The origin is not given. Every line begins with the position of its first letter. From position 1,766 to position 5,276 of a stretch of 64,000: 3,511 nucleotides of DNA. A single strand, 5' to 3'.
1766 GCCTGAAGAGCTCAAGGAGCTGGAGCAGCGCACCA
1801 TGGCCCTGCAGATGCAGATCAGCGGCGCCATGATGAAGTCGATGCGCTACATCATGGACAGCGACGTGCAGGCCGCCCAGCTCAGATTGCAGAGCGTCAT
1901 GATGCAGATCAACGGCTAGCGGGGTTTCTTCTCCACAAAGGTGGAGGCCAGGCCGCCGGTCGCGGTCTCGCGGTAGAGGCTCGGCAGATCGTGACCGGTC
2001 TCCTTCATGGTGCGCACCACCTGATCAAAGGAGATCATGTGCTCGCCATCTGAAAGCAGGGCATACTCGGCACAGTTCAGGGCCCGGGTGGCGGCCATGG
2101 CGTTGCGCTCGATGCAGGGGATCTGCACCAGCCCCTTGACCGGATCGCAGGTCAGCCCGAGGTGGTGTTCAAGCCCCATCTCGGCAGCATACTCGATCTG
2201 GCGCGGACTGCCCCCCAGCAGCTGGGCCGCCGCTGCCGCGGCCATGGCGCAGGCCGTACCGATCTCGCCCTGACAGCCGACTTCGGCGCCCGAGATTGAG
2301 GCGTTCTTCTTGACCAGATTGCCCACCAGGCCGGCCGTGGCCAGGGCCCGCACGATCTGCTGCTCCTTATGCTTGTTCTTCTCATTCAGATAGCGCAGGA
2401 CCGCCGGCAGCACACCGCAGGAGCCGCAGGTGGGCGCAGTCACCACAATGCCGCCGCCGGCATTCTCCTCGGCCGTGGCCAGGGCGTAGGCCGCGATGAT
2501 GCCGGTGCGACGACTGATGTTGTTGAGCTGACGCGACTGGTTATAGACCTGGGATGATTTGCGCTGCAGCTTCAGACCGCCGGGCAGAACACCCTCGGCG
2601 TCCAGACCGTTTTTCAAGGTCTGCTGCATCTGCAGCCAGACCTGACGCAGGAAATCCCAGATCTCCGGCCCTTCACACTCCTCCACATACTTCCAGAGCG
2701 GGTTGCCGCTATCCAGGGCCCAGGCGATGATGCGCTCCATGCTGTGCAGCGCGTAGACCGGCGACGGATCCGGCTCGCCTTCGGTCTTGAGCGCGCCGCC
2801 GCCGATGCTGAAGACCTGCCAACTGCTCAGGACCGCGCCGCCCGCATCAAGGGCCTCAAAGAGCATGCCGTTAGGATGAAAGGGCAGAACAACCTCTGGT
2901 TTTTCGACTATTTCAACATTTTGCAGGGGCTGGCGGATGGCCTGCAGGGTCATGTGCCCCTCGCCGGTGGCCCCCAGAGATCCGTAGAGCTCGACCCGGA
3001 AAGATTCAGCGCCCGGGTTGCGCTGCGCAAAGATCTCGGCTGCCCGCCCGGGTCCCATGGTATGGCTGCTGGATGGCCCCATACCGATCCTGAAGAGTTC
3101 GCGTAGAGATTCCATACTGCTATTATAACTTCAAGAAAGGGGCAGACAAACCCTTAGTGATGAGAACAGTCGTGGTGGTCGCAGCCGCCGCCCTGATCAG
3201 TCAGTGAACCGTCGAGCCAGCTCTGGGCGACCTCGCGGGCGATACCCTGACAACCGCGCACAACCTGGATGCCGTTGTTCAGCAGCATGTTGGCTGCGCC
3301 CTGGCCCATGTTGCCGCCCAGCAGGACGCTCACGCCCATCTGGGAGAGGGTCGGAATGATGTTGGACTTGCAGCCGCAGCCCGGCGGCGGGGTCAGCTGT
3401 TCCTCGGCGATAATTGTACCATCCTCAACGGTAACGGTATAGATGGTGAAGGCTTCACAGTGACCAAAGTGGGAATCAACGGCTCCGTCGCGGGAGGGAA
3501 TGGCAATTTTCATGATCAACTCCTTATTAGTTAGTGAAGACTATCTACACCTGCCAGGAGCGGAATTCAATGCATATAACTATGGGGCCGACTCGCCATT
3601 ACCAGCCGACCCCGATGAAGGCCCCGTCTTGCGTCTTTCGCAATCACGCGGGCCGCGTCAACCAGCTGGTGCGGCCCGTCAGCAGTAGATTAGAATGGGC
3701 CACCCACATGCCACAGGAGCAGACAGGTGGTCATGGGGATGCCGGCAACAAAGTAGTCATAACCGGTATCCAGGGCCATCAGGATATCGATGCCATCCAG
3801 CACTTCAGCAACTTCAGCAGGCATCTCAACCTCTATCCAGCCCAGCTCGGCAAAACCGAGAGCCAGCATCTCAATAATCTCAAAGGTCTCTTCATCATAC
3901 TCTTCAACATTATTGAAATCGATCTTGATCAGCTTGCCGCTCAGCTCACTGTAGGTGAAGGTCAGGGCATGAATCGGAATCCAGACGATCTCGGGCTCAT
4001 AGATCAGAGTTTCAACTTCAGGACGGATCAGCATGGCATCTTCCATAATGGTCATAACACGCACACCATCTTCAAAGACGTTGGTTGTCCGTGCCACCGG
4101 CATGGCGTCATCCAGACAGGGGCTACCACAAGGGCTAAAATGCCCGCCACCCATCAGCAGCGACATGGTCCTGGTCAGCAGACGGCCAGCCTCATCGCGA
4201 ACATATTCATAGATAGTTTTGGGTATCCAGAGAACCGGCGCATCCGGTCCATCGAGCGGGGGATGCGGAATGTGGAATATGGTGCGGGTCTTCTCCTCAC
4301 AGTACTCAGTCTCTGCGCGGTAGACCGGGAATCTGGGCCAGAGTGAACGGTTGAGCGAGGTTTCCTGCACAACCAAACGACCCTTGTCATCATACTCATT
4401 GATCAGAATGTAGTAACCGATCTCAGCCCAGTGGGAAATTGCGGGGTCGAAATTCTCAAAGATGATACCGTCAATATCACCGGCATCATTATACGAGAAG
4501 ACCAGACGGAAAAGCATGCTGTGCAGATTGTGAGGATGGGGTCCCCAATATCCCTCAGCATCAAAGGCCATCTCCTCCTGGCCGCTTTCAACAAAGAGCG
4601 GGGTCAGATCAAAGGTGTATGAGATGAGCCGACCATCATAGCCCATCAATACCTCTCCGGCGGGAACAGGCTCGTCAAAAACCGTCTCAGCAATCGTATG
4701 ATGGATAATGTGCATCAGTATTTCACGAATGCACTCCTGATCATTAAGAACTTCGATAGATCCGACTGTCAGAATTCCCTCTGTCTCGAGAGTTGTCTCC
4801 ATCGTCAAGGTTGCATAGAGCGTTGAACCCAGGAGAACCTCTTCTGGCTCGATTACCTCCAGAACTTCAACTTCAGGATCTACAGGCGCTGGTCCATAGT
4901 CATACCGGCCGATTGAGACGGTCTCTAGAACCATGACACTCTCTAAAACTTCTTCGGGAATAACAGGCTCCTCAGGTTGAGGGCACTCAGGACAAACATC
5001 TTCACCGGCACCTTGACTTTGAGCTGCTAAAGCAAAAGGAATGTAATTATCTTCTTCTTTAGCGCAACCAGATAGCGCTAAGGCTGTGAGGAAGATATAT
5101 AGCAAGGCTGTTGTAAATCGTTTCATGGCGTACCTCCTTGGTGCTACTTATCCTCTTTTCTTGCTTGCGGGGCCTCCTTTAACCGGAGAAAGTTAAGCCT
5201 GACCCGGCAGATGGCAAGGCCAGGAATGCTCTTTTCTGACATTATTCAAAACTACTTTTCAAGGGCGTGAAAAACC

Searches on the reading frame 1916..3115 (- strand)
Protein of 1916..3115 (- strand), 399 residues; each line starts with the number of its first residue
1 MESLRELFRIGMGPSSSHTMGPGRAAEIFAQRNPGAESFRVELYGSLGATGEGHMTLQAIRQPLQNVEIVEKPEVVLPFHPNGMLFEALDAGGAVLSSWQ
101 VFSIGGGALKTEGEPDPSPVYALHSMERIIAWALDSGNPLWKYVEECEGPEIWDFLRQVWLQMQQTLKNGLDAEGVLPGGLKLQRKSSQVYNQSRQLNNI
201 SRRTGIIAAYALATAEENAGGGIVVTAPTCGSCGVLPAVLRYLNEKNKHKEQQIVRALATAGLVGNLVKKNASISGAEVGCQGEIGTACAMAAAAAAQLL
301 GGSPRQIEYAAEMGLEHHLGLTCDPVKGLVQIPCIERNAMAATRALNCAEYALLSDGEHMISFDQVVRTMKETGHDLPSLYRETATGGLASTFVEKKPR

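Call 8: search_protein_families(library=pfam, proteins=[window:1916-3115:-], max_evalue=0.1)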
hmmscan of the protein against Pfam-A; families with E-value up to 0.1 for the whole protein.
window:1916-3115:- (399 aa): 3 families
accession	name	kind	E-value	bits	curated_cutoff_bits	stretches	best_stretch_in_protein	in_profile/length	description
PF03313.21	SDH_alpha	-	1.7e-81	274.2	26.4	1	151-390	25-260/260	Serine dehydratase alpha chain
PF03315.21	SDH_beta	-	2.6e-27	96.5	26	2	3-65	1-69/155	Serine dehydratase beta chain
PF03972.19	MmgE_PrpD_N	-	0.0037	16.9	32.1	1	229-352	95-214/244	MmgE/PrpD N-terminal domain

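Call 49: find_related_loci(query=window:1919-3115:-, collection=genome_contigs, flank=8000)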
Query window:1919-3115:- (399 aa) in genome_contigs; peptide patterns used: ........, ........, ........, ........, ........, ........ (x = any residue, [..] = any of these).
600 stretches matched a pattern (row limit reached: there are more); 595 encode a relative of the query (tblastn E <= 1e-3); the best 80 are kept; 80 distinct loci.
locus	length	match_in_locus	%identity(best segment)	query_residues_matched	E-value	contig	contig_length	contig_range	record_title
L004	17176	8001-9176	66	1-390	3e-172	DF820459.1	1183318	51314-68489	Bacterium UASB14 DNA, scaffold: UASB14_scaffold_5, whole genome shotgun sequence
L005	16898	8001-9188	63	1-394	2e-159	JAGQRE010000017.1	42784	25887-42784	MAG: Planctomycetota bacterium isolate HKST-UBA84 NODE_17_length_42784_cov_8.949072, whole genome shotgun sequence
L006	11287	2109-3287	61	1-390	1e-159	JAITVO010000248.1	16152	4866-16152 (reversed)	MAG: Cytophagaceae bacterium isolate TD116_bin49 k119_1234146, whole genome shotgun sequence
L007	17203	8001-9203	60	1-397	8e-159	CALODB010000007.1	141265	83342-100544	MAG: uncultured Desulfovibrionaceae bacterium isolate LOGT_bin.0219 genome assembly, contig: contig_23663, whole genome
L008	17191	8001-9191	60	1-394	2e-158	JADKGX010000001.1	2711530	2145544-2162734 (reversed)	MAG: Planctomycetota bacterium isolate Ribe_18-Q3-R11-54_MAXAC.269 tig00000386-10-27093100, whole genome shotgun sequenc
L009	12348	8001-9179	60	1-390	6e-158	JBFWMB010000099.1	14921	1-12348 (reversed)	MAG: Salinivirgaceae bacterium isolate CA_2019_NHSR_8 NODE_8593_length_14921_cov_5.050967_NHSR, whole genome shotgun seq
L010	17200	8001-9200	61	1-397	2e-156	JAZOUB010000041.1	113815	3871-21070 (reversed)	MAG: Bacteroidaceae bacterium isolate T1900045535_YK20190229.MAGScoT_cleanbin_000005 SGB_7759_k141_918179, whole genome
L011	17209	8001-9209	61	1-396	5e-156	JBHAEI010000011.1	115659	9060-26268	MAG: Prevotella sp. isolate Meta-D_MAG_29 Meta-D__139466, whole genome shotgun sequence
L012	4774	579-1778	60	1-397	4e-159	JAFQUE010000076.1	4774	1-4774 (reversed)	MAG: Bacteroidaceae bacterium isolate RGIG2154 Goat_Colon.Co__c2490422, whole genome shotgun sequence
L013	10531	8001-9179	62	1-390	1e-155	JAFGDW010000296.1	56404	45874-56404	MAG: candidate division KSB1 bacterium isolate Zod_Metabat.1197 k87_12526299, whole genome shotgun sequence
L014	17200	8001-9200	58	1-393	3e-155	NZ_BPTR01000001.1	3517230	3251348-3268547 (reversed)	Segatella bryantii strain DSM 11371 sequence1, whole genome shotgun sequence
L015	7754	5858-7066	58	1-396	4e-155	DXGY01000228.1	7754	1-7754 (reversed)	MAG TPA_asm: Candidatus Prevotella stercoripullorum isolate USASDec6-549 USASDcec6__C28650_L7754_SAMN08385413, whole gen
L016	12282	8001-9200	59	1-397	4e-155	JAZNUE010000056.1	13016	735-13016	MAG: Bacteroidaceae bacterium isolate T1900044799_TS20190265.MAGScoT_cleanbin_000017 SGB_2698_k141_1746913, whole genome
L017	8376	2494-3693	60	1-397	4e-155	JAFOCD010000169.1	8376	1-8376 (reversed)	MAG: Bacteroidaceae bacterium isolate RGIG333 Dairy_cattle_Colon-2__c808176, whole genome shotgun sequence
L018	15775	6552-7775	60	1-397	1e-154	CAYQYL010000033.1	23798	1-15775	MAG TPA_asm: uncultured Muribaculum sp. isolate SRP199465_co2_821 genome assembly, contig: NODE_5842_length_23798_cov_7.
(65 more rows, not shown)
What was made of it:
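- The promoter model is E. coli-like, and the organism is an unidentified, poorly sampled lineage (call 49).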

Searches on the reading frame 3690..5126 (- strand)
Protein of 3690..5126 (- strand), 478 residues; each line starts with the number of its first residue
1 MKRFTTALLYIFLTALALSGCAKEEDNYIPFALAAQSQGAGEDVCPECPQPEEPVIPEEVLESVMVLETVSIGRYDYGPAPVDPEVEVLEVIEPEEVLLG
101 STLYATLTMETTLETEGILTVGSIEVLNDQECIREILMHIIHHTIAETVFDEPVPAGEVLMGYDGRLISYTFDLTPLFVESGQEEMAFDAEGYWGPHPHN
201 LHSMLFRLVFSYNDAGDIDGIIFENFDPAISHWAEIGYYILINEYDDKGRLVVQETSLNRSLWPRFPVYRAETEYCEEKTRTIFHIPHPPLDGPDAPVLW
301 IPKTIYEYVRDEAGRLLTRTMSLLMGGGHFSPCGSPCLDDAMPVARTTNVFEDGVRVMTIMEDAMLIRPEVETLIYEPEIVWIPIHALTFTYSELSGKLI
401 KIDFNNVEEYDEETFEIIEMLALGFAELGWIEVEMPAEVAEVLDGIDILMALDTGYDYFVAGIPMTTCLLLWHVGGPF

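Call 8: search_protein_families(library=pfam, proteins=[window:3690-5126:-], max_evalue=0.1)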
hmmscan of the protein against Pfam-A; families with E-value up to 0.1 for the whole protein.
window:3690-5126:- (478 aa): 0 families

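Call 13: find_homologous_proteins(query=window:3693-5126:-)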
Query window:3693-5126:- (478 aa): 4 proteins with E <= 0.001 among 8000 candidates.
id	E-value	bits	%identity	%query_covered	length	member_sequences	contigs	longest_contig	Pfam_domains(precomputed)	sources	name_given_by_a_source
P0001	1.3e-280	949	100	87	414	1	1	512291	-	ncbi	-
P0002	7.3e-85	304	40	99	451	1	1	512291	-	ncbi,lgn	-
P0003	5.0e-51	192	32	100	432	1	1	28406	-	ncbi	-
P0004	9.2e-47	178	31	100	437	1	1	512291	-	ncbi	-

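Call 14: find_encoding_contigs(protein=P0004, flank=5000, max_places=4)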
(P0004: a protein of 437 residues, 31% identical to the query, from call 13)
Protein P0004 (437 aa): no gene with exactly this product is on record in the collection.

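Call 15: find_encoding_contigs(protein=P0003, flank=5000, max_places=4)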
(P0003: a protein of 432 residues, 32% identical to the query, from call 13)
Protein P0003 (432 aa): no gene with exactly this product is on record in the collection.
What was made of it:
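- Tried and rejected: P0003 and P0004, the two informative paralogs, are not retrievable (calls 14, 15).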

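Call 16: find_related_loci(query=A3, collection=genome_contigs, flank=4000)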
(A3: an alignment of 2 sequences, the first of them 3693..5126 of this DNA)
Query A3 (478 aa) in genome_contigs; peptide patterns used: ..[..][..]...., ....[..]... (x = any residue, [..] = any of these).
30 stretches matched a pattern, but none encodes a relative of the query by tblastn (E <= 1e-3).

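Call 20: find_encoding_contigs(protein=P0002, flank=6000, max_places=6)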
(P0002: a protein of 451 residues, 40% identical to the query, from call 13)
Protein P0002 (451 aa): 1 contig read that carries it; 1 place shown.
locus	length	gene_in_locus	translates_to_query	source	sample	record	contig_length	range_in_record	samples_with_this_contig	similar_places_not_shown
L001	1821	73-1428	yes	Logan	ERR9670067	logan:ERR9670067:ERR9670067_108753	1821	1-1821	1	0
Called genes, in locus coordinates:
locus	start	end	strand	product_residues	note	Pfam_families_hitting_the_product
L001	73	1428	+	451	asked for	-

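Call 21: list_cluster_members(proteins=[P0001, P0002, P0003, P0004])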
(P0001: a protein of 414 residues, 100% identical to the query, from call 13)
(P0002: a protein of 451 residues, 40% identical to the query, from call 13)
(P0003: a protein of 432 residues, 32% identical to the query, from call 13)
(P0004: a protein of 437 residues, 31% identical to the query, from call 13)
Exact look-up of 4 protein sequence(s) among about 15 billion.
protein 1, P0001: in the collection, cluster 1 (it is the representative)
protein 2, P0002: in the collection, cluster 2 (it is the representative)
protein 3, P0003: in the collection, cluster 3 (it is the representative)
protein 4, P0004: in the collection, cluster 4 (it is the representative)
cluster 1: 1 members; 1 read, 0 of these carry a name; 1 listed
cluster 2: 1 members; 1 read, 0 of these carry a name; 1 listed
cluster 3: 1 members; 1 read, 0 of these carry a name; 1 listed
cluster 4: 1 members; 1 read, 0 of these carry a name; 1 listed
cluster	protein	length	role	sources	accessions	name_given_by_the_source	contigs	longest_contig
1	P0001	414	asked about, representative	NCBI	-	-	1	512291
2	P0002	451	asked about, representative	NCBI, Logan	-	-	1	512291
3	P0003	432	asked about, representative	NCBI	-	-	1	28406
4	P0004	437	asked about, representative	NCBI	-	-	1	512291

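Call 33: find_homologous_proteins(query=A6, max_evalue=0.01)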
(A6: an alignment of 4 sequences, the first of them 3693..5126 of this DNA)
Query A6 (4 sequences) (478 aa, profile of the alignment): 4 proteins with E <= 0.01 among 8000 candidates.
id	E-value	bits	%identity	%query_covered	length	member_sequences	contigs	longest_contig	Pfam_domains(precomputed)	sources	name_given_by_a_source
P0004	1.2e-221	755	31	100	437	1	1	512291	-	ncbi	-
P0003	4.4e-214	730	32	100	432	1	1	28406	-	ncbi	-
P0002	4.4e-201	687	40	99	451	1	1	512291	-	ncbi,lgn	-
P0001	5.0e-187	640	100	87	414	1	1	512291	-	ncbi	-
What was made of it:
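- Tried and rejected: Two word-index protein searches found only 4 proteins (calls 13, 33).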

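Call 38: search_protein_representatives(alignment_id=A6)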
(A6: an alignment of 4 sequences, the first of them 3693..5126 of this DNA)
Query: 4 sequences, 457 profile positions. Proteins with E-value up to 0.001 (for the whole library): 6; up to 1e-10: 4; up to 1e-30: 3. The best 6 are listed.
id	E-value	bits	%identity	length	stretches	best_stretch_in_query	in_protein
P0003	1.4e-214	729.5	-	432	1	1-457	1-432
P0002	1.4e-201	686.7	-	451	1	1-454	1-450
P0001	1.6e-187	640.4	-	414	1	65-457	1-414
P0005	9.9e-17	77.3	-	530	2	1-269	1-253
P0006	2.7e-07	46.2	-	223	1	233-422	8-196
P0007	1.2e-04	37.5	-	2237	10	289-332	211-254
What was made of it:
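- Tried and rejected: An exhaustive HMM search of 1.84 billion representatives added only remote hits P0005-P0007 (call 38).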

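Call 40: find_encoding_contigs(protein=P0005, flank=5000, max_places=4)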
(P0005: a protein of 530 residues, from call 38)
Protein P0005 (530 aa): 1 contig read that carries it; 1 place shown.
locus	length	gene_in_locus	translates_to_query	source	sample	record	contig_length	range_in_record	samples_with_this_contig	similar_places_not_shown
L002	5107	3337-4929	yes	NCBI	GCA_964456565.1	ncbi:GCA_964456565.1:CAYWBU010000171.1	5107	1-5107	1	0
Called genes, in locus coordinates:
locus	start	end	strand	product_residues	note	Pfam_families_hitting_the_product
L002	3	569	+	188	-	?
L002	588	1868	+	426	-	PF00709:Adenylsucc_synt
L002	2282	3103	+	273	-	PF00378:ECH_1, PF16113:ECH_2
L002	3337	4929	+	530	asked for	-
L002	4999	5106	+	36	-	?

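Call 43: find_encoding_contigs(protein=P0006, flank=5000, max_places=4)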
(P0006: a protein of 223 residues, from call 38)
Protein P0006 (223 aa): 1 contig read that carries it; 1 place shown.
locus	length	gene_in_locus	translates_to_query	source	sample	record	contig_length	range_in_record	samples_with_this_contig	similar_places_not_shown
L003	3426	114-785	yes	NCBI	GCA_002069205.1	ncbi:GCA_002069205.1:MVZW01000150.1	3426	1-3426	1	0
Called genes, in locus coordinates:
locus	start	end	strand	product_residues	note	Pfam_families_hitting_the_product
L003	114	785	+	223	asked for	-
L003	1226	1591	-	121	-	PF13737:DDE_Tnp_1_5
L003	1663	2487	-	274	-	PF12911:OppC_N, PF00528:BPD_transp_1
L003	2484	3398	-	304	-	PF19300:BPD_transp_1_N (weak), PF00528:BPD_transp_1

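Call 51: find_related_loci(query=A6, collection=metagenome_contigs, flank=3000)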
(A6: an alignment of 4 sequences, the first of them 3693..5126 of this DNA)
Query A6 (478 aa) in metagenome_contigs; peptide patterns used: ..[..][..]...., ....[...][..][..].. (x = any residue, [..] = any of these).
63 stretches matched a pattern, but none encodes a relative of the query by tblastn (E <= 1e-3).

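Call 63: find_related_loci(query=A6, collection=viral_contigs, flank=3000)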
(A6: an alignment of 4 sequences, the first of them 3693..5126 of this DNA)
Query A6 (478 aa) in viral_contigs; peptide patterns used: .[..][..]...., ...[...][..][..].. (x = any residue, [..] = any of these).
36 stretches matched a pattern, but none encodes a relative of the query by tblastn (E <= 1e-3).
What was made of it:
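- Tried and rejected: Scans of genome, metagenome and viral contigs with the protein profile found nothing (calls 16, 51, 63).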

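Call 64: search_solved_structures(query=A6, max_evalue=1)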
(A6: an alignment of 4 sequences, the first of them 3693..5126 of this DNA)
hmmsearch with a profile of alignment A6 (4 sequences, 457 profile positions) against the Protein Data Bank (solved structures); distinct sequences matched with E-value up to 1: 1.
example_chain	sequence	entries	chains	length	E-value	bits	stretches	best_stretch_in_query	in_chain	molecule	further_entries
4r03_A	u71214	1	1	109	0.65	12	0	256-297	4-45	Uncharacterized protein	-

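Call 71: predict_structure(alignment_id=A6)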
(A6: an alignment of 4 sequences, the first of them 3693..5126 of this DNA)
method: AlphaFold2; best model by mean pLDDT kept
length: 478 residues; sequences in the alignment: 4
mean_pLDDT: 61.7   pTM: 0.67
mean pLDDT of the five models: 61.7, 59.1, 41.4, 39.3, 37.6
residues with pLDDT >= 90: 2; 70-90: 223; 50-70: 104; < 50: 149
segments of 3 or more residues with pLDDT < 50: 1-54, 89-92, 132-149, 179-202, 327-339, 372-376, 454-478
pLDDT, mean of each block of 10 residues (from residue 1): 31 39 34 26 31 51 85 74 54 61 78 82 67 44 40 67 74 57 32 32 64 68 71 72 76 71 58 79 71 64 78 80 56 39 73 80 66 54 81 84 83 86 81 84 66 49 32 26
secondary structure, 60 per line:
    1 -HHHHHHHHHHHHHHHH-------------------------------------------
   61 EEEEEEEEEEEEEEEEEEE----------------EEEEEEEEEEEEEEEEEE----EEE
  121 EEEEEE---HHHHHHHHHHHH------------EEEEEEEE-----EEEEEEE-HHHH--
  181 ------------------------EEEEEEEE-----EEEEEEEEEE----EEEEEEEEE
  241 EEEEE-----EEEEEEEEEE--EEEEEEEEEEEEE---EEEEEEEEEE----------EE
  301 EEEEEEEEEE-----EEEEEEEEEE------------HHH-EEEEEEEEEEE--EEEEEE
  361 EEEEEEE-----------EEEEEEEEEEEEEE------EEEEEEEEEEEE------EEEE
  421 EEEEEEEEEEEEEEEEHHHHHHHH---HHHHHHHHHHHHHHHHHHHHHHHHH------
elements in order: H2-17 E61-79 E96-113 E118-126 H130-141 E154-161 E167-173 H175-178 E205-212 E218-227 E232-245 E251-260 E263-275 E279-288 E299-310 E316-325 E342-352 E355-367 E379-392 E399-410 E417-436 H437-444 H448-472

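Call 73: fold_search(model_id=the predicted structure, library=pdb)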
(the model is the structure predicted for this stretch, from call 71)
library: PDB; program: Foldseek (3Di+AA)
matches with E <= 10: 1112; with E <= 0.001: 46
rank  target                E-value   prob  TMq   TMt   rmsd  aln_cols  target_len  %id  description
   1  8qjd_B                2.3e-07  1.00  0.14  0.07  18.1       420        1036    8  T6SS-linked Rhs repeat protein - Salmonella bongori Rhs-core domain (released 2024-09-25)
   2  4igl_D                5.8e-07  1.00  0.18  0.15  18.3       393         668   10  Structure of the RHS-repeat containing BC component of the secreted ABC toxin complex from Yersinia entomophaga (released 2013-08-07)
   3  8qjb_A                7.2e-07  0.99  0.15  0.08  17.6       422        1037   10  T6SS-linked Rhs repeat protein - Salmonella bongori Rhs-core domain extended N-terminus (released 2024-09-25)
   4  8uxt                  7.2e-07  0.77  0.08  0.04  20.1       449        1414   11  Acinetobacter baumannii Tse15 Rhs effector, toxin cleavage mutant (D1369N, D1391N) (released 2024-10-09)
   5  8h8b                  1.5e-06  0.44  0.07  0.05  21.6       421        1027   11  Type VI secretion system effector RhsP in its pre-autoproteolysis and monomeric form (released 2023-01-18)
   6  7pq5                  3.3e-06  0.66  0.09  0.05  22.2       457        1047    9  Photorhabdus laumondii T6SS-associated Rhs protein carrying the Tre23 toxin domain (released 2021-12-01)
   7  4igl_B                4.1e-06  1.00  0.18  0.14  17.8       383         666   11  Structure of the RHS-repeat containing BC component of the secreted ABC toxin complex from Yersinia entomophaga (released 2013-08-07)
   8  7ban_A                4.6e-06  0.54  0.09  0.04  19.4       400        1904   11  human Teneurin4 Mut C2 (released 2022-01-12)
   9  8qja_B                5.7e-06  0.47  0.08  0.05  21.3       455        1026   10  T6SS-linked Rhs repeat protein - Advenella mimigardefordensis VgrG-Rhs core (released 2024-09-25)
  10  8qja_D                1.4e-05  0.38  0.07  0.04  23.1       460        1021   10  T6SS-linked Rhs repeat protein - Advenella mimigardefordensis VgrG-Rhs core (released 2024-09-25)
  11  6l7i_G                1.7e-05  0.96  0.16  0.13  20.8       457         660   10  Signal substraction of TcdB1-TccC2 and part of TcdA1 (released 2021-03-31)
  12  4kr4_A                4.2e-05  0.99  0.23  0.29  19.4       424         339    9  Salmonella typhi OmpF complex with Ampicillin (released 2014-05-28)
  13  5o79_A                4.5e-05  0.99  0.22  0.28  19.2       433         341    8  Klebsiella pneumoniae OmpK36 (released 2018-06-20)
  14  1osm_A                4.5e-05  0.97  0.19  0.24  20.9       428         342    9  OSMOPORIN (OMPK36) FROM KLEBSIELLA PNEUMONIAE (released 1999-07-26)
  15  3msw                  5.0e-05  1.00  0.21  0.62   5.3       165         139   10  Crystal structure of a Protein with unknown function (BF3112) from Bacteroides fragilis NCTC 9343 at 1.90 A resolution (released 2010-06-09)
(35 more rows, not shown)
